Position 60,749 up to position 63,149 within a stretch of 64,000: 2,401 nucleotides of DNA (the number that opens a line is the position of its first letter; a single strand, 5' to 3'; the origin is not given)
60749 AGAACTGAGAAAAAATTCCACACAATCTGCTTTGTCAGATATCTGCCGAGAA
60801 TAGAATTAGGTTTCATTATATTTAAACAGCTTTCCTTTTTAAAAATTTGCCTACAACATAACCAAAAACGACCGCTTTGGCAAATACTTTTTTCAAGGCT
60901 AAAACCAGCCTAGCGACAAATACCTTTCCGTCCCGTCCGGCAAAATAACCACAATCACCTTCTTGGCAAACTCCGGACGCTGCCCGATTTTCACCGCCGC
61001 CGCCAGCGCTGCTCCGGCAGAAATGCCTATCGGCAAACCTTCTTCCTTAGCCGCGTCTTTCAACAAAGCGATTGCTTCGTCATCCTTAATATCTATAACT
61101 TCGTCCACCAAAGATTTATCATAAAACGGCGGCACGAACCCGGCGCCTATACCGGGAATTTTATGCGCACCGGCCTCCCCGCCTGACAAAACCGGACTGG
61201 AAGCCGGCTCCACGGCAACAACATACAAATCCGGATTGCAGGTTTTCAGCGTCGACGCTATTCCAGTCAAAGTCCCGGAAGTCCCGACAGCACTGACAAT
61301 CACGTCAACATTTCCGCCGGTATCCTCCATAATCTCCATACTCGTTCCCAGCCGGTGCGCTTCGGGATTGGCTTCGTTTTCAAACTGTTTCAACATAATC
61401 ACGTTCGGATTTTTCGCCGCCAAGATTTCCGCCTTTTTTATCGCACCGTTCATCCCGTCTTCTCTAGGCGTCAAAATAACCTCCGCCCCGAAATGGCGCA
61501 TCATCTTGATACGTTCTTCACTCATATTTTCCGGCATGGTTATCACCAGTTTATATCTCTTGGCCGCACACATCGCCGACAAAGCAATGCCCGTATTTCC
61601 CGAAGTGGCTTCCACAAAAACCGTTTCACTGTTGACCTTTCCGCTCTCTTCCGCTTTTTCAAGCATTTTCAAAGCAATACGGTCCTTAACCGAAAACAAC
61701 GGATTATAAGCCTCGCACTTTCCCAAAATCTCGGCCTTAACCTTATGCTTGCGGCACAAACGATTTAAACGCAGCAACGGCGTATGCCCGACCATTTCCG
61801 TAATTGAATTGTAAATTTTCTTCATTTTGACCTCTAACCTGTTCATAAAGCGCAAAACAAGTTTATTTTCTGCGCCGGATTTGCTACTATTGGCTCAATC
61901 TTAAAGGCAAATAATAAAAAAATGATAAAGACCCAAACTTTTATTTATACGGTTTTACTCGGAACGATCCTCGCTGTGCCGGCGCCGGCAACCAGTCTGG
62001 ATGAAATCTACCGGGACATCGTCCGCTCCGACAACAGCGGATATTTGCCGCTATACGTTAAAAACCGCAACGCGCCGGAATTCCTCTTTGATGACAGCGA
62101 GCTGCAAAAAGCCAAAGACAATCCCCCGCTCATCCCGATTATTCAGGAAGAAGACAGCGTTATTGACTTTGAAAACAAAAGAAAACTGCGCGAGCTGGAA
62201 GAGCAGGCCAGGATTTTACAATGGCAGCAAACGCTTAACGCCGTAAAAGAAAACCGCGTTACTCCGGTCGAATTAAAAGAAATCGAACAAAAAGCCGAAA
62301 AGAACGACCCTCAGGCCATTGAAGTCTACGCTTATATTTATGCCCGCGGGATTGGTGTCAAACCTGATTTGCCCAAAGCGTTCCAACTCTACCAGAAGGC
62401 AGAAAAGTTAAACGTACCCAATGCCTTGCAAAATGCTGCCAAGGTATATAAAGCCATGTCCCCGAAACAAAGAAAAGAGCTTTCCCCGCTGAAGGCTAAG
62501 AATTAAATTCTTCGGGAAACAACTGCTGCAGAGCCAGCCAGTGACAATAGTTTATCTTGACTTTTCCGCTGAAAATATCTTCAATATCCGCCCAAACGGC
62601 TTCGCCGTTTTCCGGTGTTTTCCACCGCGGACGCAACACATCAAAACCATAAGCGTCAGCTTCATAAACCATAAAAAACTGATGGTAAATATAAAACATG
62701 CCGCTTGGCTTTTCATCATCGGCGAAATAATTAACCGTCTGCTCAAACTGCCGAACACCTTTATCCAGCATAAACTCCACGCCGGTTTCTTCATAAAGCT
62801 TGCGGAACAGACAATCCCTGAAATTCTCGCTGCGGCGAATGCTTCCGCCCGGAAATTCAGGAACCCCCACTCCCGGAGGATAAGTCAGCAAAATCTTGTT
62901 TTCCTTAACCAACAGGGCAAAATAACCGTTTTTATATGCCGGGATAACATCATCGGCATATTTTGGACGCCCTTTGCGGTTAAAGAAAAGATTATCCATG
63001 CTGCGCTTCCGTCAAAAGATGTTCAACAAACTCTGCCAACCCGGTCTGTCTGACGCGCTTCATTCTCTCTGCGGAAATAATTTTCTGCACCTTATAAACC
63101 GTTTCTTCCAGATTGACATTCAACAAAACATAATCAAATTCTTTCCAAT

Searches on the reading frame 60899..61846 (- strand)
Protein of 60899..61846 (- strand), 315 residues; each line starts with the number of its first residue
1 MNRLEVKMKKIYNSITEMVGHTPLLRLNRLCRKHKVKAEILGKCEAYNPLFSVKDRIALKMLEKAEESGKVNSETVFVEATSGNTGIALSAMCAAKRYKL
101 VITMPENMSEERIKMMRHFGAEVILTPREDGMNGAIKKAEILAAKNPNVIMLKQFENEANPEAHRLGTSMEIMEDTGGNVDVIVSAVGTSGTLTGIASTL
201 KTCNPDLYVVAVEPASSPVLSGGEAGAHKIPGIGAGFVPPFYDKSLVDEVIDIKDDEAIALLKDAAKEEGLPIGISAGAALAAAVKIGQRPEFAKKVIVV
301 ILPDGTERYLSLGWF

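Call 67: search_protein_families(library=pfam, proteins=[window:60899-61846:-], max_evalue=0.001)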
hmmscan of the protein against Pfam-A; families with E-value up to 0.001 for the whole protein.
window:60899-61846:- (315 aa): 2 families
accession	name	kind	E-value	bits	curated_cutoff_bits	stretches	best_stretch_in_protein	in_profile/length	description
PF00291.31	PALP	-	1.5e-70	238.3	35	1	15-304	1-295/295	Pyridoxal-phosphate dependent enzyme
PF00107.32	ADH_zinc_N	-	0.00091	19.6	31.8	0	86-193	1-72/129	Zinc-binding dehydrogenase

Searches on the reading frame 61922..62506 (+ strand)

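Call 67: search_protein_families(library=pfam, proteins=[window:61922-62506:+], max_evalue=0.001)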
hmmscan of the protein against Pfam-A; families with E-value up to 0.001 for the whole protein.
window:61922-62506:+ (194 aa): 1 family
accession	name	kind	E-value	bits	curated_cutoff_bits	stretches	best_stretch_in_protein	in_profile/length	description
PF08238.18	Sel1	-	9.5e-07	29.6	30.7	1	135-164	6-35/36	Sel1 repeat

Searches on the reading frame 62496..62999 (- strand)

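Call 67: search_protein_families(library=pfam, proteins=[window:62496-62999:-], max_evalue=0.001)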
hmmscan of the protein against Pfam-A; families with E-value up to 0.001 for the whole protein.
window:62496-62999:- (167 aa): 1 family
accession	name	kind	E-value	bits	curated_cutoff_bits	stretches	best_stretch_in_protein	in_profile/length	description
PF00293.34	NUDIX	-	1.8e-08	34.9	21.1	1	28-142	17-118/134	NUDIX domain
